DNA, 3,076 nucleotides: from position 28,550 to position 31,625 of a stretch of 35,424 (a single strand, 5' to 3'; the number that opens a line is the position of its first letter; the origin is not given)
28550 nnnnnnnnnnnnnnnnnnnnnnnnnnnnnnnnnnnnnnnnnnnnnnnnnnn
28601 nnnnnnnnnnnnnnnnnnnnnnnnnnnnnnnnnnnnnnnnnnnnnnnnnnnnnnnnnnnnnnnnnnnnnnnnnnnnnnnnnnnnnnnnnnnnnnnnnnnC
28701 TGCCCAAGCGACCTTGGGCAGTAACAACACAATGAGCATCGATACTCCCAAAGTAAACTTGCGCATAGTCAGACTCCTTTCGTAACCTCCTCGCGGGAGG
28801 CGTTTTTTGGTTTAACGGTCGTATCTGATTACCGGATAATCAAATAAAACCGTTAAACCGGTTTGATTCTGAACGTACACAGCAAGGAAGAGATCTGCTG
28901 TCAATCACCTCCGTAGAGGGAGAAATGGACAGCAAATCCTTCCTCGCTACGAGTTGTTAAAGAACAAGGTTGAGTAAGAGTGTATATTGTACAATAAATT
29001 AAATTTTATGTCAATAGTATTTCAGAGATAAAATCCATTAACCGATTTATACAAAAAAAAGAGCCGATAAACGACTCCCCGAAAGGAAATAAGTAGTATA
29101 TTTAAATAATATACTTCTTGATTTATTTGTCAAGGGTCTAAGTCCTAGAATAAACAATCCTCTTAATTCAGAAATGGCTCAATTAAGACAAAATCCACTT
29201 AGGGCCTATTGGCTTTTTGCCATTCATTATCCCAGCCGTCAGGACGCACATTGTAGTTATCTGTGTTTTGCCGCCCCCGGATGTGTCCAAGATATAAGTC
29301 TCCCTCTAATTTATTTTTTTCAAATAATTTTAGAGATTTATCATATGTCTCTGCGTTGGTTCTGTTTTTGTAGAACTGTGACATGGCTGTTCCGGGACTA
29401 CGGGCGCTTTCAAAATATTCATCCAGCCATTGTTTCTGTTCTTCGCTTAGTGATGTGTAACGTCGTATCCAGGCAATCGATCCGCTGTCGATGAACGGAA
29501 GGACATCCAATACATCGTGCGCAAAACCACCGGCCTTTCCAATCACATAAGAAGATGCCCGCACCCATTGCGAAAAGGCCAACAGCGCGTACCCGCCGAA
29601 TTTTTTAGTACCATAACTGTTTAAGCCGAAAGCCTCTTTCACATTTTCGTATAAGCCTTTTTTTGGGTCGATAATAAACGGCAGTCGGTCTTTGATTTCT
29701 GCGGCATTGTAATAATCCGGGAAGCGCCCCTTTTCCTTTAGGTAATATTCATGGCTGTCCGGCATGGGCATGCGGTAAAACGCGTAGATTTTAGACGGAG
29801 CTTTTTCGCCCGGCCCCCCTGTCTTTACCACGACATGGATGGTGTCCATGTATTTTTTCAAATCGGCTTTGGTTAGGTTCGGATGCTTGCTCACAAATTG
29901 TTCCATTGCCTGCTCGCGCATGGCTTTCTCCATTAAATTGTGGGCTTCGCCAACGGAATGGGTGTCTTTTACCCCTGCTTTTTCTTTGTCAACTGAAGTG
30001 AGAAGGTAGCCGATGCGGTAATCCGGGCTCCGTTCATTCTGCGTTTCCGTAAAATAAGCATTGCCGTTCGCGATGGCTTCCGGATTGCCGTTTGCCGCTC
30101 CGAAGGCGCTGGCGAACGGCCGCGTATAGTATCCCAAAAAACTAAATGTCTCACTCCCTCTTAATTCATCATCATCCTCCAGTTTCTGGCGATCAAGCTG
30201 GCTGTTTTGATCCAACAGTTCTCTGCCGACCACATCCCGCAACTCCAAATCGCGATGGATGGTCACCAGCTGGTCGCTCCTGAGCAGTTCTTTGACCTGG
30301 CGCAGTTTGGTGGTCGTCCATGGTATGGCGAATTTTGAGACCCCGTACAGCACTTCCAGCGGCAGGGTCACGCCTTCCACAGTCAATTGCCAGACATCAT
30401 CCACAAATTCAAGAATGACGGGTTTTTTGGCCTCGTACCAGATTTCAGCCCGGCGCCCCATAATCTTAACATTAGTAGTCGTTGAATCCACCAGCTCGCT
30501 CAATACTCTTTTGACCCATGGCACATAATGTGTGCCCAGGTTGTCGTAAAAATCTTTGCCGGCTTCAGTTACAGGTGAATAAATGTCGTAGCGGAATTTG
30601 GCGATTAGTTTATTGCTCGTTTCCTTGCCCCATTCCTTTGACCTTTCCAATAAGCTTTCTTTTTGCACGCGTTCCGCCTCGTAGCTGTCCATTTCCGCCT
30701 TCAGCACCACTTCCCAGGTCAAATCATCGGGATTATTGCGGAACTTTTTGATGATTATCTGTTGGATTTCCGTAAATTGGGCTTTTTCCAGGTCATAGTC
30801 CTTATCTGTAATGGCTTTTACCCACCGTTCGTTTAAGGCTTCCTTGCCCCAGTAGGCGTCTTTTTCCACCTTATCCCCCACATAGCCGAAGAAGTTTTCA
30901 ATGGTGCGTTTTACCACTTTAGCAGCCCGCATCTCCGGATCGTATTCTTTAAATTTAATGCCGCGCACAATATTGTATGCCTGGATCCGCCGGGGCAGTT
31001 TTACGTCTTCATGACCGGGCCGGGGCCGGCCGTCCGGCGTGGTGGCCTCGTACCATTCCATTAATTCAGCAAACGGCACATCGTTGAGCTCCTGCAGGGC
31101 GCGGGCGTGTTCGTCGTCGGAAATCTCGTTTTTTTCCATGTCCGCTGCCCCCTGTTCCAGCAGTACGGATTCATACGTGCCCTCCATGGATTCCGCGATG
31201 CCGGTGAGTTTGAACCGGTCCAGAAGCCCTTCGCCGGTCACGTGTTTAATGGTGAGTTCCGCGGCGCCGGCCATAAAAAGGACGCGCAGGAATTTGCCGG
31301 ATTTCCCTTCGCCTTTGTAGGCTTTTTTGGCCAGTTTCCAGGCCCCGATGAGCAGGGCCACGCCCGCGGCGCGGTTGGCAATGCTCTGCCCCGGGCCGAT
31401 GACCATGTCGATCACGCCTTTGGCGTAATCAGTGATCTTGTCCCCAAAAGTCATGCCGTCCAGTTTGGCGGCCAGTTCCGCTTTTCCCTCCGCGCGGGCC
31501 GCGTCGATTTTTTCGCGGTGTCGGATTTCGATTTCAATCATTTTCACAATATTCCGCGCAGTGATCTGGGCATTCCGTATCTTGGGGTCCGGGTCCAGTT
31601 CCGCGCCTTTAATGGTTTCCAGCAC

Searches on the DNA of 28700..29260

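Call 108: search_rna_families(source=window, start=28700, end=29260, threshold=evalue, max_evalue=1)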
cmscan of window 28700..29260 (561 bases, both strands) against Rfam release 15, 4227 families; matches with E-value up to 1: 1.
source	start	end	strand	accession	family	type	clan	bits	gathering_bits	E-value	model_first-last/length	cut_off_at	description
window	28871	28959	-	RF00053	mir-7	Gene; miRNA;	-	23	51.8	0.029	1-91/91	no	mir-7 microRNA precursor family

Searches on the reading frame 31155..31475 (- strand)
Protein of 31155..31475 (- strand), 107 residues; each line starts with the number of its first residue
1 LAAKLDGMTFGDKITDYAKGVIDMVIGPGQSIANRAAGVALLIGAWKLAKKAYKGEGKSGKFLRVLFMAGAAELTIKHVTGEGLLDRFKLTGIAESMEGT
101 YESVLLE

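Call 106: search_solved_structures(query=A9, max_evalue=10, show_alignments=2)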
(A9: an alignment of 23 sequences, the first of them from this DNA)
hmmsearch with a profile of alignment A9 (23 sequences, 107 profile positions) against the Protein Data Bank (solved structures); distinct sequences matched with E-value up to 10: 5.
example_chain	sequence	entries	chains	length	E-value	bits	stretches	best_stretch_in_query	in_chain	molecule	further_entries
4ri2_A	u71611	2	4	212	0.14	15.4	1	64-92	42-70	Photosystem II 22 kDa protein, chloroplastic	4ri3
3zco_A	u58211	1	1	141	0.28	14.5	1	73-105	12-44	REGULATORY PROTEIN SIR3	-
3hhh_A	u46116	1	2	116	1.2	12.4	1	62-106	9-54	Transcriptional regulator, PadR family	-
4esf_A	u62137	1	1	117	1.8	11.9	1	58-106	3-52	PadR-like transcriptional regulator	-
3vrc_A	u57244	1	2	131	3.5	10.9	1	27-84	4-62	Cytochrome c'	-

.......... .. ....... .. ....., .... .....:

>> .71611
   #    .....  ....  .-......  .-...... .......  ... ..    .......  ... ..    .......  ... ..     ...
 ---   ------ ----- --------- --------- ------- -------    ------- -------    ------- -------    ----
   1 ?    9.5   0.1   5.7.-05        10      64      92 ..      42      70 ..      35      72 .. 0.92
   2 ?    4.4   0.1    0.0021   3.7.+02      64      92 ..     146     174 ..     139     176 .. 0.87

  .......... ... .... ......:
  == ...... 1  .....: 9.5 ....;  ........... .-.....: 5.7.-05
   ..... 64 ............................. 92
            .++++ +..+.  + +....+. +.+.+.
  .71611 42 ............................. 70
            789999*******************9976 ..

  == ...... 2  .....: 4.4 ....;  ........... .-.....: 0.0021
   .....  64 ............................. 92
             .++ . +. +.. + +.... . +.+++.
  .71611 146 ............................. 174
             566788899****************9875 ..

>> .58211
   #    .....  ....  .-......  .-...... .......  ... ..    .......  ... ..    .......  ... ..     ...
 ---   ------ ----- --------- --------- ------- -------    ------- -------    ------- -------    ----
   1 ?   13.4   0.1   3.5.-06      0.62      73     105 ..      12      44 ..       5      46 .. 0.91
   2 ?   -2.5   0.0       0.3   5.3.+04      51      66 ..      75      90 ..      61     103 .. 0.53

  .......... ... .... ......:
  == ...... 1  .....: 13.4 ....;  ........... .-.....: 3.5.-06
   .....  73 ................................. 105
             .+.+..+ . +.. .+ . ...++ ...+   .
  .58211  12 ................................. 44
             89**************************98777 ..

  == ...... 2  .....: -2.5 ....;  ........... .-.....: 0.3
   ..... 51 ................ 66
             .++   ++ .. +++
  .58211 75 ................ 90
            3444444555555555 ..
